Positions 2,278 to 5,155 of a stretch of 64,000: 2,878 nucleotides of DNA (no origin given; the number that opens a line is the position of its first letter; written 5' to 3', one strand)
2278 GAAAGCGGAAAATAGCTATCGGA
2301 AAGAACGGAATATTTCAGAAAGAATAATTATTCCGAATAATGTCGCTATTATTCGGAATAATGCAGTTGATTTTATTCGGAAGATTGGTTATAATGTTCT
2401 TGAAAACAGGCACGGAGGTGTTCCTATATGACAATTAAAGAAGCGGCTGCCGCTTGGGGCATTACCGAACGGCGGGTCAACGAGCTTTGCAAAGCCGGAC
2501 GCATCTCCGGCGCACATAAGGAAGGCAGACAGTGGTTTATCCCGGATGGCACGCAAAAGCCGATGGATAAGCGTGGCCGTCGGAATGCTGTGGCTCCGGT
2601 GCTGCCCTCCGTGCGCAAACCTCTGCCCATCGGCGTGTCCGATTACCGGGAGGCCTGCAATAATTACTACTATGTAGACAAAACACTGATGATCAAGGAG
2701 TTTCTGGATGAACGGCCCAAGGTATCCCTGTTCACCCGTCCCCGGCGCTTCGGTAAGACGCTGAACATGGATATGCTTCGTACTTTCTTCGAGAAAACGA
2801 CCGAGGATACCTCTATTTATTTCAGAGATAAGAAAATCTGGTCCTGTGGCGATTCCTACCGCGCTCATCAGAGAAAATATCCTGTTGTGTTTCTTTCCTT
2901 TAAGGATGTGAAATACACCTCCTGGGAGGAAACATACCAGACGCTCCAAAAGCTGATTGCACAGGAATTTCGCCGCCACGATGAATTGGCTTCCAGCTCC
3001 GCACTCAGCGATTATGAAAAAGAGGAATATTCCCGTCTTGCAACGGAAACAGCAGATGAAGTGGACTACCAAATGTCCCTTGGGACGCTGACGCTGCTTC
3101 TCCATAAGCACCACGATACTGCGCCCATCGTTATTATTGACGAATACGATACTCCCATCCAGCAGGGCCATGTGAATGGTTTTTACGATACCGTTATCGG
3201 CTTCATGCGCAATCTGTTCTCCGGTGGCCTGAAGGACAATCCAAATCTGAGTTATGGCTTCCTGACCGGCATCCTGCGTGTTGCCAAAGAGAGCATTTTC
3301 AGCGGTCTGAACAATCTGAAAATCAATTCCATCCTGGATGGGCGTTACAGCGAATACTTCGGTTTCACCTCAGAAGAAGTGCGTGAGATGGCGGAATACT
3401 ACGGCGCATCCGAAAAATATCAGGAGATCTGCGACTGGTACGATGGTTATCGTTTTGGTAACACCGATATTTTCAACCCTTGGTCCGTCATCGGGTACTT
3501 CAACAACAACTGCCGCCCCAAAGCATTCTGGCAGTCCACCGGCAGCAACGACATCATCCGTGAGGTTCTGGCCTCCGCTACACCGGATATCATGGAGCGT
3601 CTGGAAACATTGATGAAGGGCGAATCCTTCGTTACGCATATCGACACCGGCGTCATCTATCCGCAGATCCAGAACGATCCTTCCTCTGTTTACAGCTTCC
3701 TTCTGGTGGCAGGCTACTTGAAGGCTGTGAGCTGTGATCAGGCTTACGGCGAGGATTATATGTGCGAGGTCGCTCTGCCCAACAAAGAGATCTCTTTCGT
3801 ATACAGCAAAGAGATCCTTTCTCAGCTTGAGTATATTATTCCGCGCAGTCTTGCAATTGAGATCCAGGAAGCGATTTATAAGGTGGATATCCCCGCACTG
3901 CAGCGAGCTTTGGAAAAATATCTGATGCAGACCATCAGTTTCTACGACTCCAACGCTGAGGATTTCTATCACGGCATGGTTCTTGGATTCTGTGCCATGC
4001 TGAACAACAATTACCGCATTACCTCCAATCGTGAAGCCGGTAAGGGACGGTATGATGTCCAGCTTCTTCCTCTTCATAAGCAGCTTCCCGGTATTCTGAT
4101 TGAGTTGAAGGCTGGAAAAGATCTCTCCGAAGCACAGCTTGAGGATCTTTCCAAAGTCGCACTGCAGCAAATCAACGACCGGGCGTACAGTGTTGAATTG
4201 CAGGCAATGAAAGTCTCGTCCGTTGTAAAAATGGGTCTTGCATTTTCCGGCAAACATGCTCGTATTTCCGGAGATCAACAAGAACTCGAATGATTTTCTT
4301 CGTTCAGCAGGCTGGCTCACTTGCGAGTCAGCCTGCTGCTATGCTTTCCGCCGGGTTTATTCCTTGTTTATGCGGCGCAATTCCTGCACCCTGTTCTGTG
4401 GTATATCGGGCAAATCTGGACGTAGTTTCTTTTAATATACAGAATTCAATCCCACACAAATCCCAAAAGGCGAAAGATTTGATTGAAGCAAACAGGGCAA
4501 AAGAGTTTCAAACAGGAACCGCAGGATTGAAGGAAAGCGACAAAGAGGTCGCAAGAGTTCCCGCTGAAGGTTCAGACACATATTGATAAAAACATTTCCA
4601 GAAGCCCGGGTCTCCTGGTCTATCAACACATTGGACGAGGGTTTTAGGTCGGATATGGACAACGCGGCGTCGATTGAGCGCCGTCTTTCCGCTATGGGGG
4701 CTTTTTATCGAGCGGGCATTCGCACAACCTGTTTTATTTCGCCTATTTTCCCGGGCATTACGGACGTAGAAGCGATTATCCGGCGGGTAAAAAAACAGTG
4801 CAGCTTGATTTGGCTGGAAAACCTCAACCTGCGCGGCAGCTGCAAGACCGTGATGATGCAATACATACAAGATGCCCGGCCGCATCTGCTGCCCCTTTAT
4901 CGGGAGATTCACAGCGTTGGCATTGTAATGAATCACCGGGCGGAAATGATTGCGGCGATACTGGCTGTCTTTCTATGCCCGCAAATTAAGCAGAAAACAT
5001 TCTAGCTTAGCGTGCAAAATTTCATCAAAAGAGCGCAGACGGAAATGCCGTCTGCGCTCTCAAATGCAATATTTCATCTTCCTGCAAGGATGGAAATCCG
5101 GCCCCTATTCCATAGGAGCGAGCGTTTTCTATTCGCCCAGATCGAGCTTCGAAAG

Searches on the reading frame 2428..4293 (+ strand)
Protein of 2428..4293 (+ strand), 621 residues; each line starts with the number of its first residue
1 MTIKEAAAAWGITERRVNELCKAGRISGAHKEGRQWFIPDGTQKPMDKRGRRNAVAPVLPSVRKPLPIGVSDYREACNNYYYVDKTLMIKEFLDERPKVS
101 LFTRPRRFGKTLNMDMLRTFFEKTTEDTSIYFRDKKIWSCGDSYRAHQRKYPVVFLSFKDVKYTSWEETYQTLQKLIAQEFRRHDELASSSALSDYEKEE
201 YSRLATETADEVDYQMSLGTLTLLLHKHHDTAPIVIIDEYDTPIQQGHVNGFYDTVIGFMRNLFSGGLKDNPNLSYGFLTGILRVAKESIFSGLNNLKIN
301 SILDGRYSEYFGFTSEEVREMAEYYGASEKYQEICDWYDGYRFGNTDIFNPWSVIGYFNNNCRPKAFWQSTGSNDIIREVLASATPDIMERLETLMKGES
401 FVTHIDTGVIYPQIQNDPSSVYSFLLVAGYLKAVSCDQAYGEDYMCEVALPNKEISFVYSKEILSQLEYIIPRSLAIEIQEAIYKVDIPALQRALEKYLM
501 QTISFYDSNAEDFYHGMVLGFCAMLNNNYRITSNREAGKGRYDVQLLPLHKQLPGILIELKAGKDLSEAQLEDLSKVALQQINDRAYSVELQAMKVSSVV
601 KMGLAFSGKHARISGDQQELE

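Call 12: search_protein_families(library=pfam, proteins=[window:2428-4293:+], max_evalue=0.001)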
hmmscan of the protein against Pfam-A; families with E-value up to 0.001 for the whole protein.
window:2428-4293:+ (621 aa): 3 families
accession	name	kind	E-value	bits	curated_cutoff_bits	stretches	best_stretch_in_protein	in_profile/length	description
PF09820.16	AAA-ATPase_like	-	3.6e-40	138.4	26.1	1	67-291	1-201/201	Predicted AAA-ATPase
PF08011.17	PDDEXK_9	-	1.5e-14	54.3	25.5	1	510-612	2-101/105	PD-(D/E)XK nuclease superfamily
PF12728.13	HTH_17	-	1.2e-06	29.1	27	1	1-39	2-39/51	Helix-turn-helix domain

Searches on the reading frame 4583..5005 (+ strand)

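Call 12: search_protein_families(library=pfam, proteins=[window:4583-5005:+], max_evalue=0.001)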
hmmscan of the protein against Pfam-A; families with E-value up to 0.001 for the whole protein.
window:4583-5005:+ (140 aa): 1 family
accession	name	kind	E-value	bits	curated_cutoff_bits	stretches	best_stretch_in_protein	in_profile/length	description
PF04055.27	Radical_SAM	-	0.00038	21.1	29.5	1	9-63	104-158/166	Radical SAM superfamily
